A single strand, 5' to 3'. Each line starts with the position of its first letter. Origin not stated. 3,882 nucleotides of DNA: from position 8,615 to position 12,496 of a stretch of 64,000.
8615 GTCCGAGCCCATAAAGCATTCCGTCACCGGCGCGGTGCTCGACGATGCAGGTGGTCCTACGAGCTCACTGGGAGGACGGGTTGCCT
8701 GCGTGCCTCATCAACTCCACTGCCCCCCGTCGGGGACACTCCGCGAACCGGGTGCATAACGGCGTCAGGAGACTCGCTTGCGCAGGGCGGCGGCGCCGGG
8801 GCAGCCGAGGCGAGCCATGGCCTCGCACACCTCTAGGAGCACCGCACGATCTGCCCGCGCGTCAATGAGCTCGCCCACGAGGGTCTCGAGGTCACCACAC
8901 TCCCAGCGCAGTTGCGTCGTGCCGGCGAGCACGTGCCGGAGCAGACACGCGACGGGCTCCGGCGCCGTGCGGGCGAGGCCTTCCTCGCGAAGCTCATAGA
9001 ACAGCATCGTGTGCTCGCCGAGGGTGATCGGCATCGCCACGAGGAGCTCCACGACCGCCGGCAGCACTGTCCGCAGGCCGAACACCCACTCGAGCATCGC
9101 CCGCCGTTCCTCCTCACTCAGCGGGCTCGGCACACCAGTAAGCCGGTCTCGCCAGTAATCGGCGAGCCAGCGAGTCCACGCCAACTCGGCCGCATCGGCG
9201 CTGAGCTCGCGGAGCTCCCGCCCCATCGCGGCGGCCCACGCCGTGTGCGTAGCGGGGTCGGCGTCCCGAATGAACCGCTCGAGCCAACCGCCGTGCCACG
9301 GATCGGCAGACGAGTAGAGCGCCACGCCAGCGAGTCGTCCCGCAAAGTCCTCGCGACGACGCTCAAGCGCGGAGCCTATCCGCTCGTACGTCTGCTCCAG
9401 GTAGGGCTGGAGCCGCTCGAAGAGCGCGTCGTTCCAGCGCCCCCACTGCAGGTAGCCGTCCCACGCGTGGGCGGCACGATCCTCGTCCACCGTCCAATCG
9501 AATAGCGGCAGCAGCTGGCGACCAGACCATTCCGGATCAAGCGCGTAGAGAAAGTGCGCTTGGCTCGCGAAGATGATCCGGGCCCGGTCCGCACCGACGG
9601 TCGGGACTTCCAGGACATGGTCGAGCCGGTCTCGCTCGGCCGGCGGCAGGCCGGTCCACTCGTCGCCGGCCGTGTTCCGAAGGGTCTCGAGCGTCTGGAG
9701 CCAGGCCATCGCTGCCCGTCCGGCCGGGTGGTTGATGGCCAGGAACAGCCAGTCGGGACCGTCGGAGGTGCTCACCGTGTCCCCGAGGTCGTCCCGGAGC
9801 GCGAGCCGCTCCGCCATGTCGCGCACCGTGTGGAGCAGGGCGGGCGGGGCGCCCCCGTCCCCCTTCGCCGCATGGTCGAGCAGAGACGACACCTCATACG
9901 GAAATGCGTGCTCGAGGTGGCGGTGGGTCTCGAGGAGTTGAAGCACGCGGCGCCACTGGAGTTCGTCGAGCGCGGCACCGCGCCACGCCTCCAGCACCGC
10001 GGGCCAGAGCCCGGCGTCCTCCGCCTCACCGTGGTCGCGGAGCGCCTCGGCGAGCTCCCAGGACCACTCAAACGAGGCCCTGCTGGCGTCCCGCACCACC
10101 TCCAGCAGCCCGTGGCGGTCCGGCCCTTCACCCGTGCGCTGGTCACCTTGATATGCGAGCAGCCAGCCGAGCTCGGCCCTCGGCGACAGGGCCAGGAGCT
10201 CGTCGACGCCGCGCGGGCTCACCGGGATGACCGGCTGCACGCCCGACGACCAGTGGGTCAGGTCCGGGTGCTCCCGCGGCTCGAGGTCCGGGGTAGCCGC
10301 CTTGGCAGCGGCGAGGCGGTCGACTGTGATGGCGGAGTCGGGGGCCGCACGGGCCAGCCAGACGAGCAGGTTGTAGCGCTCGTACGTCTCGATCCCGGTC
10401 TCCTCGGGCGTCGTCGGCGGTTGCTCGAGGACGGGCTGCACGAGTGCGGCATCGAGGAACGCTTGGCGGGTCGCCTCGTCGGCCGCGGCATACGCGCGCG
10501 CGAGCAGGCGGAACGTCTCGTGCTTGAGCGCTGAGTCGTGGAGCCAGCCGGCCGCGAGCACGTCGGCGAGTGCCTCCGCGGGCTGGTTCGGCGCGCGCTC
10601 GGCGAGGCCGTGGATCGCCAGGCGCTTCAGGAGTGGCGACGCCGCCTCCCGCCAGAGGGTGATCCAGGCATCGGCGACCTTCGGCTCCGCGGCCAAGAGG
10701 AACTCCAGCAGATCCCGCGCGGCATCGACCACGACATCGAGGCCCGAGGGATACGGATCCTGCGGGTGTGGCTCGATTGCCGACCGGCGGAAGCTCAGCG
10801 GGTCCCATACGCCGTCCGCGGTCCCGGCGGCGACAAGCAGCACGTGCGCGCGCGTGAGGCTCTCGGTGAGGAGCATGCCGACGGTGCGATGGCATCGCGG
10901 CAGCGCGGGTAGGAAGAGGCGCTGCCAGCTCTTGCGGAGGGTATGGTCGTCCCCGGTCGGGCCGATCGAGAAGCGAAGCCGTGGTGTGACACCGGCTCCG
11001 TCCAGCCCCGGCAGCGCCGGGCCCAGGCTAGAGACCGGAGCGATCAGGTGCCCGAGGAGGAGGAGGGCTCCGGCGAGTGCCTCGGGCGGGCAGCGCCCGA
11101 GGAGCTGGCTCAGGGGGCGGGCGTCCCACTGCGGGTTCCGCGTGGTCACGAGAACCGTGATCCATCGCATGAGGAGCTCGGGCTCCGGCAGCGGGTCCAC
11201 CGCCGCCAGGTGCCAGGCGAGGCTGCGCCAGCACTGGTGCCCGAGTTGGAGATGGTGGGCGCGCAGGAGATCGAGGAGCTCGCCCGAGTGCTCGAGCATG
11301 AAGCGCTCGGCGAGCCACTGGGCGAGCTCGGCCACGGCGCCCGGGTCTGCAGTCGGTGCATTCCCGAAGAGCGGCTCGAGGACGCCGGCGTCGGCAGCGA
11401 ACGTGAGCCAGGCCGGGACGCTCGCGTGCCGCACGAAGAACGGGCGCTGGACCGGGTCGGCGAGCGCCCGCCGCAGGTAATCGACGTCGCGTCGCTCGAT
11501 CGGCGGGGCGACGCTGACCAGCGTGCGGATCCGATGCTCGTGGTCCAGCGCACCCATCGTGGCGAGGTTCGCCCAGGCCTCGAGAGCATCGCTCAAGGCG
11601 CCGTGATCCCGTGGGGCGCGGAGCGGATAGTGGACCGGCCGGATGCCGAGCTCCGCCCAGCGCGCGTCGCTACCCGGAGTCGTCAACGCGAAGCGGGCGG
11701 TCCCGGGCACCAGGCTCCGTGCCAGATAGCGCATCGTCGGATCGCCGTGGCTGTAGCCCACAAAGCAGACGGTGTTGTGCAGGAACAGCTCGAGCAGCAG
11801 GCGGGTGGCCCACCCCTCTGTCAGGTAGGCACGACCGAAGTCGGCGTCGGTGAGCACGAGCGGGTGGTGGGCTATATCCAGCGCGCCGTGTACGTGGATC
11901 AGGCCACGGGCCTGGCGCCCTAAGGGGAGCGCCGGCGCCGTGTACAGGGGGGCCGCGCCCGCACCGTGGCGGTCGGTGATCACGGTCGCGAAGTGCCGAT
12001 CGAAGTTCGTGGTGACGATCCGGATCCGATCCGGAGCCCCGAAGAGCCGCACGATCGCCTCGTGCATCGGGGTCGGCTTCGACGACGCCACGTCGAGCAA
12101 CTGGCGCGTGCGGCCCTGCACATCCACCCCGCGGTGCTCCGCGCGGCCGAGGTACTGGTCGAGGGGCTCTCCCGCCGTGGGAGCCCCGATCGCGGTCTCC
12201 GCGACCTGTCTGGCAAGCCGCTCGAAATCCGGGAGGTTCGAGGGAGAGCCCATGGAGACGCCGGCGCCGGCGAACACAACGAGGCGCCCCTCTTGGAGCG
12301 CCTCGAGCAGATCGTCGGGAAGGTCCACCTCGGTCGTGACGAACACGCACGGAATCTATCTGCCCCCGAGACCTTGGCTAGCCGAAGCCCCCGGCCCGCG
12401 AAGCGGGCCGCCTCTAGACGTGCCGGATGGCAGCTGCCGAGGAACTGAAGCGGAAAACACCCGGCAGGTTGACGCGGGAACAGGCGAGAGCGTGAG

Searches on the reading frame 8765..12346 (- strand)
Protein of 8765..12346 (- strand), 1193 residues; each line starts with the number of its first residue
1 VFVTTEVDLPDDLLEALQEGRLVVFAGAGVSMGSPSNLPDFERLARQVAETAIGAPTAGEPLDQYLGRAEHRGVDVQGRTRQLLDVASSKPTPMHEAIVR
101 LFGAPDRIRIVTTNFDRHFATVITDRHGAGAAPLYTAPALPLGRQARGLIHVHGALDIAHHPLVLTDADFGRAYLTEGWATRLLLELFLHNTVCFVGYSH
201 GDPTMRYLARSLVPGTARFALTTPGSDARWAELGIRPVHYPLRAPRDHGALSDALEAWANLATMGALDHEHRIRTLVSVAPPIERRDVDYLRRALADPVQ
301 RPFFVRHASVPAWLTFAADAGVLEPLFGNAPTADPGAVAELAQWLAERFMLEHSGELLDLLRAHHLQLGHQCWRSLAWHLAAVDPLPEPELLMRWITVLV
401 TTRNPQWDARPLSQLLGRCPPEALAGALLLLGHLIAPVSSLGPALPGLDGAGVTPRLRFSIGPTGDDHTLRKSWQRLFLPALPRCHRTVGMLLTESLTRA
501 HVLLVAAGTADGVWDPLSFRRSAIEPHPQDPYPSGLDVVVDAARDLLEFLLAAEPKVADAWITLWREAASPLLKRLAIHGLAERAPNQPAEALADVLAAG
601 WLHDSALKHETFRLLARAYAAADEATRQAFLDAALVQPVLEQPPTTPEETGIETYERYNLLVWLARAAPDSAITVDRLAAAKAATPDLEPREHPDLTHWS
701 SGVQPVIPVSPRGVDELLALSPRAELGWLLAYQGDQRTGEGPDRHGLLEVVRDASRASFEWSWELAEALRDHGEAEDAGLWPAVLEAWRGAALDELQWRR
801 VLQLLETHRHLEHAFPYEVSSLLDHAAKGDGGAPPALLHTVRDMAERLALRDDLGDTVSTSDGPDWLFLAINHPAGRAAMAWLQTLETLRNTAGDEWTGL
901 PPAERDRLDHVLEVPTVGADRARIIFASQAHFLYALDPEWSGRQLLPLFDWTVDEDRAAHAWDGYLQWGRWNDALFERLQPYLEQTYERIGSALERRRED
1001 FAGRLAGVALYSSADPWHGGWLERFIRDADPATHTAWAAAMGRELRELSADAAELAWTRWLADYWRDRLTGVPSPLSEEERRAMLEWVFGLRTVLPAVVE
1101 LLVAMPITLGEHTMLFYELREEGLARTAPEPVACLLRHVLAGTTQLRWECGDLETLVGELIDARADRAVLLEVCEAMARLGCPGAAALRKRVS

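Call 9: search_protein_families(library=pfam, proteins=[window:8765-12346:-], max_evalue=0.01)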
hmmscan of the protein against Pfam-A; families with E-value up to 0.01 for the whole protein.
window:8765-12346:- (1193 aa): 2 families
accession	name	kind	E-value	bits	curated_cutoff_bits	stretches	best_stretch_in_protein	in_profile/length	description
PF13289.12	SIR2_2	-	3.5e-16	60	24.5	1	110-213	3-106/141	SIR2-like domain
PF13212.11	DUF4020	-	2.7e-06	27.7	22.7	1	1021-1173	15-178/182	Domain of unknown function (DUF4020)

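Call 23: search_protein_families(library=padloc, proteins=[window:8765-12346:-], max_evalue=0.001)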
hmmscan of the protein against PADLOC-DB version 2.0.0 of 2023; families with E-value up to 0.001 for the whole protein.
window:8765-12346:- (1193 aa): 5 families
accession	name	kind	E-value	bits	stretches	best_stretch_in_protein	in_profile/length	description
PDLC04167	Dsr1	-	1.9e-62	209.4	2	2-317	3-350/1248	-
PDLC02183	Dsr1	-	1.8e-54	183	2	2-289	3-321/1275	-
PDLC04166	Dsr1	-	5.3e-08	29.1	0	110-198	124-206/1227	-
PDLC00407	ThsA1|ThsA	-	1.6e-05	21.7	1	11-208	11-204/478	STALD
PDLC00409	ThsA1|ThsA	-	0.00072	17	0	12-208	13-205/242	STALD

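Call 65: find_homologous_proteins(query=window:8765-12346:-, max_evalue=1e-50)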
Query window:8765-12346:- (1193 aa): 2091 proteins with E <= 1e-50 among 8000 candidates; the best 120 are listed.
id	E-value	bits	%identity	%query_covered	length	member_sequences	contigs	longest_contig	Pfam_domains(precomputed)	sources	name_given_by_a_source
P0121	0.0e+0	2713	100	100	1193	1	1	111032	PF13212.11,PF13289.13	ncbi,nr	ncbi:MAG TPA: DUF4020 domain-containing protein [Gemmatimonadales bacterium]|nr:DUF4020 domain-conta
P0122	0.0e+0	2088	78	100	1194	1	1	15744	PF13289.13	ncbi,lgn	-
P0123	0.0e+0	1883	70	100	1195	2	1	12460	PF13212.11,PF13289.13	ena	-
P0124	0.0e+0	1709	65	100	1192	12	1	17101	PF13212.11,PF13289.13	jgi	jgi:hypothetical protein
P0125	0.0e+0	1391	55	100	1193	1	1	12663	PF13289.13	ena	-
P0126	0.0e+0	1365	73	71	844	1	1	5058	-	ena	-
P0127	0.0e+0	1336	55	97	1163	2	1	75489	PF13212.11,PF13289.13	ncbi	ncbi:MAG: DUF4020 domain-containing protein [Gemmatimonadales bacterium]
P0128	0.0e+0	1154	50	100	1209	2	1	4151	PF13289.13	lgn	-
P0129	0.0e+0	1110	49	100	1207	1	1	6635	PF13212.11,PF13289.13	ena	-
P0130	0.0e+0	1067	45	100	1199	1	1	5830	PF13212.11,PF13289.13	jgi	jgi:hypothetical protein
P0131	2.4e-292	991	44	100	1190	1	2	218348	PF13289.13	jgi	jgi:hypothetical protein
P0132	1.2e-285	969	43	100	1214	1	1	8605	PF13212.11,PF13289.13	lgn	-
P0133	6.2e-285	966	42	100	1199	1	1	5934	PF13212.11,PF13289.13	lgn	-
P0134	8.0e-285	966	43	100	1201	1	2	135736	PF13212.11,PF13289.13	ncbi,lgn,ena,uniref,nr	ncbi:MAG: hypothetical protein AVDCRST_MAG68-3371 [uncultured Gemmatimonadetes bacterium]|uniref:DUF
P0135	1.0e-279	949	41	100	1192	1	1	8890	PF13212.11,PF13289.13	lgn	-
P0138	5.4e-278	943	40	100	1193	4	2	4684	PF13212.11,PF13289.13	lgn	-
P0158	2.4e-263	895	41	100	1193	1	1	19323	PF13212.11,PF13289.13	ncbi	-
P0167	8.1e-261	887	39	100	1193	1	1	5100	PF13289.13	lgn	-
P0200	8.6e-245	833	41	99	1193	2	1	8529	PF13289.13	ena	-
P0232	7.8e-223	761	38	100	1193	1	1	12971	PF13289.13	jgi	jgi:SIR2-like protein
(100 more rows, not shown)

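Call 66: find_encoding_contigs(protein=P0122, flank=10000, max_places=3)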
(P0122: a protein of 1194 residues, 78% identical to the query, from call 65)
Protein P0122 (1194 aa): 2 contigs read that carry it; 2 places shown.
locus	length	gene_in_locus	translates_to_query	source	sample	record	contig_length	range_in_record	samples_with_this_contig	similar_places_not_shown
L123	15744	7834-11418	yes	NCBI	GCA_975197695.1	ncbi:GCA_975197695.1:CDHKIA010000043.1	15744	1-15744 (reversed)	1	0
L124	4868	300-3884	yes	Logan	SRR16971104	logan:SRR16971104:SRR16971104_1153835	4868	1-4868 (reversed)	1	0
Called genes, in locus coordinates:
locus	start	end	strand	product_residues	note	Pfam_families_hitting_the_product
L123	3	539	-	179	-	?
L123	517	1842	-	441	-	PF01171:ATP_bind_3, PF11734:TilS_C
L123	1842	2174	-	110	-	-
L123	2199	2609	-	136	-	PF04379:DUF525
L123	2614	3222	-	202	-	PF01066:CDP-OH_P_transf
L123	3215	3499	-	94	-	-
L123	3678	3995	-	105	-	PF07238:PilZ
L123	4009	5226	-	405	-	PF00155:Aminotran_1_2, PF01041:DegT_DnrJ_EryC1 (weak)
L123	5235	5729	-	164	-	PF01451:LMWPc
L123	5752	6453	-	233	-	-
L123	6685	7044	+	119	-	PF04014:MazE_antitoxin (weak), PF15937:PrlF_antitoxin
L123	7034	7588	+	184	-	PF11663:Toxin_YhaV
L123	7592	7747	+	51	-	-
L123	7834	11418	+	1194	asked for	PF13289:SIR2_2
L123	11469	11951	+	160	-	-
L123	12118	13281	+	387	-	PF02810:SEC-C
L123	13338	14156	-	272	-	PF09509:Hypoth_Ymh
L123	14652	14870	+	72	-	PF12728:HTH_17 (weak)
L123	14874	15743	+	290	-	?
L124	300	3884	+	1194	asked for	PF13289:SIR2_2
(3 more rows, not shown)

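Call 67: find_encoding_contigs(protein=P0123, flank=10000, max_places=3)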
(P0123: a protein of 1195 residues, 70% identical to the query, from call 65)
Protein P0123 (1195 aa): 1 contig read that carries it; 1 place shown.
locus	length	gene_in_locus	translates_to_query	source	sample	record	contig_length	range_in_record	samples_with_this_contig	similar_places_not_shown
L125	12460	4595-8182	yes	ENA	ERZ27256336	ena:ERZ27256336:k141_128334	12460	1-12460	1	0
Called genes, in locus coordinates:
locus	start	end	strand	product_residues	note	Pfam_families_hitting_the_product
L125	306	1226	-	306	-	-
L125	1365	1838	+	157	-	PF05014:Nuc_deoxyrib_tr (weak), PF13676:TIR_2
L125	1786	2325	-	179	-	-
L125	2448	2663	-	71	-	-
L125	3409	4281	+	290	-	PF14267:DUF4357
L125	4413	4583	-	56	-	-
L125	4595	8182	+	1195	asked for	PF13289:SIR2_2, PF13212:DUF4020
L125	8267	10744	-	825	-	PF01935:DUF87, PF10412:TrwB_AAD_bind (faint)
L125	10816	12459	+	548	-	?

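Call 68: find_encoding_contigs(protein=P0124, flank=10000, max_places=3)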
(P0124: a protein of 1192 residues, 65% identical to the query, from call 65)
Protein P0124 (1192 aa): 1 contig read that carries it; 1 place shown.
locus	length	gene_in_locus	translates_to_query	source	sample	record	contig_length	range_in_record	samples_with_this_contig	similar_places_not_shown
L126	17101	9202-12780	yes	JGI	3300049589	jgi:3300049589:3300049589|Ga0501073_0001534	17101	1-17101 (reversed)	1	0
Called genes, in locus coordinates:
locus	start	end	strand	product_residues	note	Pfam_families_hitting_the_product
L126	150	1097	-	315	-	PF01548:DEDD_Tnp_IS110, PF02371:Transposase_20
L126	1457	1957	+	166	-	-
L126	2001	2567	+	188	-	-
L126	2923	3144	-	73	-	-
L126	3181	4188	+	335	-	PF00004:AAA, PF07724:AAA_2 (weak)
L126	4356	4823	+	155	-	-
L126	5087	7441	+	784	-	-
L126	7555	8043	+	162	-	PF13340:DUF4096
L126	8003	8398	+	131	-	PF01609:DDE_Tnp_1, PF13586:DDE_Tnp_1_2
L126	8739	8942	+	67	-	-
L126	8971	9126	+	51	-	-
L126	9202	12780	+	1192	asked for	PF13289:SIR2_2, PF13212:DUF4020 (weak)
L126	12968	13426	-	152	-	-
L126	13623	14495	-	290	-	PF08843:AbiEii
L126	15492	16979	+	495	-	PF00589:Phage_integrase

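Call 73: search_protein_families(library=pfam, proteins=[L123:14874-15743:+, L123:14652-14870:+, L123:11469-11951:+, L123:5752-6453:-, L126:15492-16979:+], max_evalue=0.01)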
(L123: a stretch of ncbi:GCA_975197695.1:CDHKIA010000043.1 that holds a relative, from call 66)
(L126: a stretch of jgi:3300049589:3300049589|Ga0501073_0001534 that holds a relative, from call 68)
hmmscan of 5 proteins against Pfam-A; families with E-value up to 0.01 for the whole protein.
L123:14874-15743:+ (290 aa): 0 families

L123:14652-14870:+ (72 aa): 1 family
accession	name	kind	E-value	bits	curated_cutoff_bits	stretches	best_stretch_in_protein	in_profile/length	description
PF12728.13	HTH_17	-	5.7e-07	30.1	27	1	12-64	1-50/51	Helix-turn-helix domain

L123:11469-11951:+ (160 aa): 1 family
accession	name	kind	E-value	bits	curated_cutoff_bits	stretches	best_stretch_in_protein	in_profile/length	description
PF11645.14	PDDEXK_5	-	3.6e-05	24.3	26.1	1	22-66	22-66/138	PD-(D/E)XK endonuclease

L123:5752-6453:- (233 aa): 0 families

L126:15492-16979:+ (495 aa): 1 family
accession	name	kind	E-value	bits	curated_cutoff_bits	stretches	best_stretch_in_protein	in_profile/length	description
PF00589.27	Phage_integrase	-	1.1e-20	74.6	27.1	1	280-447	23-167/172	Phage integrase family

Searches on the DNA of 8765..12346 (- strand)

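Call 72: search_rna_families(source=L123, start=6200, end=6800, threshold=evalue, max_evalue=1, show_alignments=2)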
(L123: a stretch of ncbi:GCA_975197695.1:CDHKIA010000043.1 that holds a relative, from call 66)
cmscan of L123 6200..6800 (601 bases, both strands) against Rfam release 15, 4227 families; matches with E-value up to 1: 2.
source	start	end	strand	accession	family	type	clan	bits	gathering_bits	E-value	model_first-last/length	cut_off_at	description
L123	6418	6472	-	RF00005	tRNA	Gene; tRNA;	CL00001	18.6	29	0.42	1-71/71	no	tRNA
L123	6267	6320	-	RF01516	v-snoRNA-1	Gene; snRNA; snoRNA; CD-box;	-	16.5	75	0.96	1-65/65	no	Human herpesvirus 1 small nucleolar RNA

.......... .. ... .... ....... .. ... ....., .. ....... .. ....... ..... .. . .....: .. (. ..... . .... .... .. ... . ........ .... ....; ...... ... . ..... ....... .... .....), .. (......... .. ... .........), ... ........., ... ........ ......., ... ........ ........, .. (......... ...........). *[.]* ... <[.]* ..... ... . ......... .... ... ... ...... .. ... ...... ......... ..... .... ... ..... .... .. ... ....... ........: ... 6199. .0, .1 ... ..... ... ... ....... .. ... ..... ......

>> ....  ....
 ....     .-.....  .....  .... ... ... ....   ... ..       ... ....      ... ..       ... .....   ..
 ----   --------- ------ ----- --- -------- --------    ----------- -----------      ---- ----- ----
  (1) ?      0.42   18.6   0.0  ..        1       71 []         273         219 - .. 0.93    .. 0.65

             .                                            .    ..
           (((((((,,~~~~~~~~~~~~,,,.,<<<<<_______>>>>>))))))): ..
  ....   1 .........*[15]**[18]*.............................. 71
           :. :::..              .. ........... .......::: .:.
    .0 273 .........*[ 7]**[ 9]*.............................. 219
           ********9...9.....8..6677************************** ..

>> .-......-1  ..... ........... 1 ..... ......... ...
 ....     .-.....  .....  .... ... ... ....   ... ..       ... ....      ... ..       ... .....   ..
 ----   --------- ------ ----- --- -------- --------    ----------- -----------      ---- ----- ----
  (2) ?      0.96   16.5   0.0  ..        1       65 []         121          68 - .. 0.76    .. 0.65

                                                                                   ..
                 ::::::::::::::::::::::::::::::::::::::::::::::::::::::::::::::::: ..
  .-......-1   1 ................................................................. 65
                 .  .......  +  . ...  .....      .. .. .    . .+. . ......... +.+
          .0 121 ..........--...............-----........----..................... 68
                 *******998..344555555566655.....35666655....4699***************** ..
